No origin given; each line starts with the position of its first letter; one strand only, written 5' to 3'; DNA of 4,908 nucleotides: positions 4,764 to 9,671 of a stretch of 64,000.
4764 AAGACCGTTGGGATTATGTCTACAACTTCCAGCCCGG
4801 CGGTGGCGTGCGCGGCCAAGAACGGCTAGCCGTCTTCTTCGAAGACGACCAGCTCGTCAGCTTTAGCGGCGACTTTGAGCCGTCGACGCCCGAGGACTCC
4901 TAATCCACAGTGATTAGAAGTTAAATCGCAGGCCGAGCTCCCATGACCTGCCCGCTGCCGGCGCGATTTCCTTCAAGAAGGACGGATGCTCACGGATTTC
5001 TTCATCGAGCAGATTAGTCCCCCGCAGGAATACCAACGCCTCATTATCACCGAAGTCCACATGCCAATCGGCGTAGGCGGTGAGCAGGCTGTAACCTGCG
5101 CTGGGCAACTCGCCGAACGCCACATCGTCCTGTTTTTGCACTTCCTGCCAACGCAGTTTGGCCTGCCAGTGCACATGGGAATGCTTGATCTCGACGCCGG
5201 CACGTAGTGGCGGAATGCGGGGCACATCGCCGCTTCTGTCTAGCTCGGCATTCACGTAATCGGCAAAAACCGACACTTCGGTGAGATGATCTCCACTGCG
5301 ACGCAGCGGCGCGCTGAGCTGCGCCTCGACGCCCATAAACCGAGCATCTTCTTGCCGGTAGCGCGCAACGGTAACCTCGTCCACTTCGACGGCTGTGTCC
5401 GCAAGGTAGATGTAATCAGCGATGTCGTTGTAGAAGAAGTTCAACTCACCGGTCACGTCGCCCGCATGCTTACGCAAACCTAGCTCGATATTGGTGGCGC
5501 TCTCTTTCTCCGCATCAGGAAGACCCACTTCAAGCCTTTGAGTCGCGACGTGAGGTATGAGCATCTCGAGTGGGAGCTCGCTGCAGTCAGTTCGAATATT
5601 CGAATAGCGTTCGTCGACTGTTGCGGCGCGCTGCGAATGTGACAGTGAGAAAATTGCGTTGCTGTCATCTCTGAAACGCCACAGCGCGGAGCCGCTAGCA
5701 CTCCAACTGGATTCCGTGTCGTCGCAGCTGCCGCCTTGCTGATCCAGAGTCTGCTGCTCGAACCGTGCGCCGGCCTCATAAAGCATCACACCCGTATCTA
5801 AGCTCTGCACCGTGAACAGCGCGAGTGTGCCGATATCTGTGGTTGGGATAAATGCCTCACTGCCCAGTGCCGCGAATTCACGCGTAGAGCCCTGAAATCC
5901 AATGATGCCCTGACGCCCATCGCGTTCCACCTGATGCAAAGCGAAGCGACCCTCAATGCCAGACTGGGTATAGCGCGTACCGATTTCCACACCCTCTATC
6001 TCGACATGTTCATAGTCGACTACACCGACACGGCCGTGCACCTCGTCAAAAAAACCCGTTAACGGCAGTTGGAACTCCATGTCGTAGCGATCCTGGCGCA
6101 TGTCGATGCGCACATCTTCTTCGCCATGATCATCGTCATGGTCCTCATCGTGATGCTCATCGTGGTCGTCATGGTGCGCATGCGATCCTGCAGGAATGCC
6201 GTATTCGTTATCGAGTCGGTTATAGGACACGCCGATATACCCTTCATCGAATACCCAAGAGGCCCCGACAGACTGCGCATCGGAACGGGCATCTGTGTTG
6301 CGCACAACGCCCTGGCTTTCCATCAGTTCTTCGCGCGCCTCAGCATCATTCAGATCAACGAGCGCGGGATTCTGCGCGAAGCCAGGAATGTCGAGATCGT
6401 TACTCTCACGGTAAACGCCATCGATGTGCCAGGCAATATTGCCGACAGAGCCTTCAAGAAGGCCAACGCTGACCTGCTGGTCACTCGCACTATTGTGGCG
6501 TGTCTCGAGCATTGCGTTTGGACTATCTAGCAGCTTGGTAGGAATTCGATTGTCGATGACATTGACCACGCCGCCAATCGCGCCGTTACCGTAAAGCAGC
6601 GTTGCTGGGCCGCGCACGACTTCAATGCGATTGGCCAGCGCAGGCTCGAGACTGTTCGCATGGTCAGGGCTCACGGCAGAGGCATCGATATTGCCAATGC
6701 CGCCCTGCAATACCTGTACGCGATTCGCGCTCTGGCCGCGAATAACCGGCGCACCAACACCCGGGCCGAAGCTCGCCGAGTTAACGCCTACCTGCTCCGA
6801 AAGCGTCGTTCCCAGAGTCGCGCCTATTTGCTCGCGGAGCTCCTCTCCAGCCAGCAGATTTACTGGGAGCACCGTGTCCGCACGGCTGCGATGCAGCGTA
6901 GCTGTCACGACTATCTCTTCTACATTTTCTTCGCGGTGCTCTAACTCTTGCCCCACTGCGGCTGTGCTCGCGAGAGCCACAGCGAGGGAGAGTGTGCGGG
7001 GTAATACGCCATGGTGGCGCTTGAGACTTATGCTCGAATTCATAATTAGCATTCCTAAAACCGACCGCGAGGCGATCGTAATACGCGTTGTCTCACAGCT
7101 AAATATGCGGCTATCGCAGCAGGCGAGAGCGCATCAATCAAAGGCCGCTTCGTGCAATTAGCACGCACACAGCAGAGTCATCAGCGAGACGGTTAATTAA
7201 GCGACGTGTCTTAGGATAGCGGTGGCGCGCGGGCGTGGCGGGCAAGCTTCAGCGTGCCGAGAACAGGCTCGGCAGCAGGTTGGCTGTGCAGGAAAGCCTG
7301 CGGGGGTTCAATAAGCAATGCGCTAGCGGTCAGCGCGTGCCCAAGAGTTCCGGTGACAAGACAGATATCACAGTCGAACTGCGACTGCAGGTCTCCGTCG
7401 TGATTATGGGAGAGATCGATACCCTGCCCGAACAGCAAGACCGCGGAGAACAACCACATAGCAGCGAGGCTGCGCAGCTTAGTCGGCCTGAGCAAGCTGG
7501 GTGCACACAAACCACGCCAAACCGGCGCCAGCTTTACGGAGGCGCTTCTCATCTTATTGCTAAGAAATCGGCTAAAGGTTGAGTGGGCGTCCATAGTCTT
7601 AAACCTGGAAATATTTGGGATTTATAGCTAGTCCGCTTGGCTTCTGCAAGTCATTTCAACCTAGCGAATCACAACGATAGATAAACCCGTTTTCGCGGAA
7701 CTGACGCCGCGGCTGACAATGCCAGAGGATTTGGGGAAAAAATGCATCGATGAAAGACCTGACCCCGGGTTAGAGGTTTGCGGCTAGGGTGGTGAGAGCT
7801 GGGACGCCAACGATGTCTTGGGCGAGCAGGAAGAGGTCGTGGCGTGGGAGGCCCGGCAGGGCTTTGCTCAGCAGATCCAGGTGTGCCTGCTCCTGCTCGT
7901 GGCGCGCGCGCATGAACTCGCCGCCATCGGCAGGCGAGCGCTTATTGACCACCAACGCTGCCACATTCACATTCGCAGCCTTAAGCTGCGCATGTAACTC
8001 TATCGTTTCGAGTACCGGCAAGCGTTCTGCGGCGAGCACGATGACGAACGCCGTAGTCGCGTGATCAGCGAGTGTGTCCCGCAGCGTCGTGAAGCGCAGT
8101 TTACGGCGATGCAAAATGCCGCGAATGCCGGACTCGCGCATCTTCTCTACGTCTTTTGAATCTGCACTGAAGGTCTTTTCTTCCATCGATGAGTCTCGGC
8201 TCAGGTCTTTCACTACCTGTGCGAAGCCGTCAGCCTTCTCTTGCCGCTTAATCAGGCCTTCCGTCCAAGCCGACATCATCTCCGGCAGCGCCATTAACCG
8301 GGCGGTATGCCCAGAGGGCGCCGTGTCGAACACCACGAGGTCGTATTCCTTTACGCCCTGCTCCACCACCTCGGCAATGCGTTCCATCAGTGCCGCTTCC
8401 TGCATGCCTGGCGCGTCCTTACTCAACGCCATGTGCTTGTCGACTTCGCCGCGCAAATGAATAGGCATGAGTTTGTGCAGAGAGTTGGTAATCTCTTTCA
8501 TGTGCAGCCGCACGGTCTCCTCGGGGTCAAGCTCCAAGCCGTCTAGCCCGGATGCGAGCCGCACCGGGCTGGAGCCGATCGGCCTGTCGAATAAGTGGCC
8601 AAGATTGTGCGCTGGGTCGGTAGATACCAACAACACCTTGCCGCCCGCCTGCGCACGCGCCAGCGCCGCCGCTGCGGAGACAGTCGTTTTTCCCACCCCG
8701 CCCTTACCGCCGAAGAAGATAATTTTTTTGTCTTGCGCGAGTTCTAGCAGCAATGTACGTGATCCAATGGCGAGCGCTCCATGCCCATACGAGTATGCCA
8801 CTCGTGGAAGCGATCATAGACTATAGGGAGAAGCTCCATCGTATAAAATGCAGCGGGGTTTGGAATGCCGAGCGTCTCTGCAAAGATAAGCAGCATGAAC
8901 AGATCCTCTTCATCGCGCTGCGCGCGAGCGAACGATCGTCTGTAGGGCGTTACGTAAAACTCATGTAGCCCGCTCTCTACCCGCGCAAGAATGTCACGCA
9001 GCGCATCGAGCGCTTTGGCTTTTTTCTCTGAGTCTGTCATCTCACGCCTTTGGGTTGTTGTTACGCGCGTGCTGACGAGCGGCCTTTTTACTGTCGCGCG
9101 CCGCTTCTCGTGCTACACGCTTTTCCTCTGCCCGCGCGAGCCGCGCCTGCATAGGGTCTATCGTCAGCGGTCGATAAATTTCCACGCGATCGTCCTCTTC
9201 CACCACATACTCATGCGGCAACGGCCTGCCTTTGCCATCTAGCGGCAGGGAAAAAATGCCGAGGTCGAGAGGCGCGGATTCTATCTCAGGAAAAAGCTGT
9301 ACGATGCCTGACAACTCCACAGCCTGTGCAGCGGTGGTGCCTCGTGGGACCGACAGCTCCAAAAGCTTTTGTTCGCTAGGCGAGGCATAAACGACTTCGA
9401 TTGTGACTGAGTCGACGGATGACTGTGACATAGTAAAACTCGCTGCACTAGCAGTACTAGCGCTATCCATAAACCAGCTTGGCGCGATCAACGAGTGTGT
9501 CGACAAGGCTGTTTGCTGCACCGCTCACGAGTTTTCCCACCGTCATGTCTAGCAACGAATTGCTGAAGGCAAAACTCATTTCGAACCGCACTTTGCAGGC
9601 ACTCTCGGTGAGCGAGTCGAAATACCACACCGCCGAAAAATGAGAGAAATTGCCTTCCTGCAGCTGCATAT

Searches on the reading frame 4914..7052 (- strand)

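Call 78: search_protein_families(library=pfam, proteins=[window:4914-7052:-], max_evalue=0.000001)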
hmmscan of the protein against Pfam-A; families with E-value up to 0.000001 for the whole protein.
window:4914-7052:- (712 aa): 2 families
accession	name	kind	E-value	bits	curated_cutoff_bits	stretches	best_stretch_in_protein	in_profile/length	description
PF00593.30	TonB_dep_Rec_b-barrel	-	3.4e-26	93.5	27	1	261-681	72-436/436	TonB dependent receptor-like, beta-barrel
PF07715.20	Plug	-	1.4e-14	54.9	23.9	1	59-162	4-107/107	TonB-dependent Receptor Plug Domain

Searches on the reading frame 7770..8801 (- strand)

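Call 78: search_protein_families(library=pfam, proteins=[window:7770-8801:-], max_evalue=0.000001)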
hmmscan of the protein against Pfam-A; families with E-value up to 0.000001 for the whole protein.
window:7770-8801:- (343 aa): 3 families
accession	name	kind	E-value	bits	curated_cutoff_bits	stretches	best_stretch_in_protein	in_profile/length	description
PF02374.21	ArsA_ATPase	-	1.3e-60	205.6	24.3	1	26-343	2-303/305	Anion-transporting ATPase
PF13614.12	AAA_31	-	1.1e-11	45.5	27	1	25-171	2-136/177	AAA domain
PF01656.29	CbiA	-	7.9e-11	42.4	25.4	1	27-312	1-107/125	CobQ/CobB/MinD/ParA nucleotide binding domain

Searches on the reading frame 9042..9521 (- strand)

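Call 79: search_protein_families(library=pfam, proteins=[window:9042-9521:-], max_evalue=0.000001)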
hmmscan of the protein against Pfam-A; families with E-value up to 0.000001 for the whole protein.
window:9042-9521:- (159 aa): 1 family
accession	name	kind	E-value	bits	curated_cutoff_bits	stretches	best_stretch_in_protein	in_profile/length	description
PF03658.20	Ub-RnfH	-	3.1e-26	91.9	23.7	1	40-127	2-82/83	RnfH family Ubiquitin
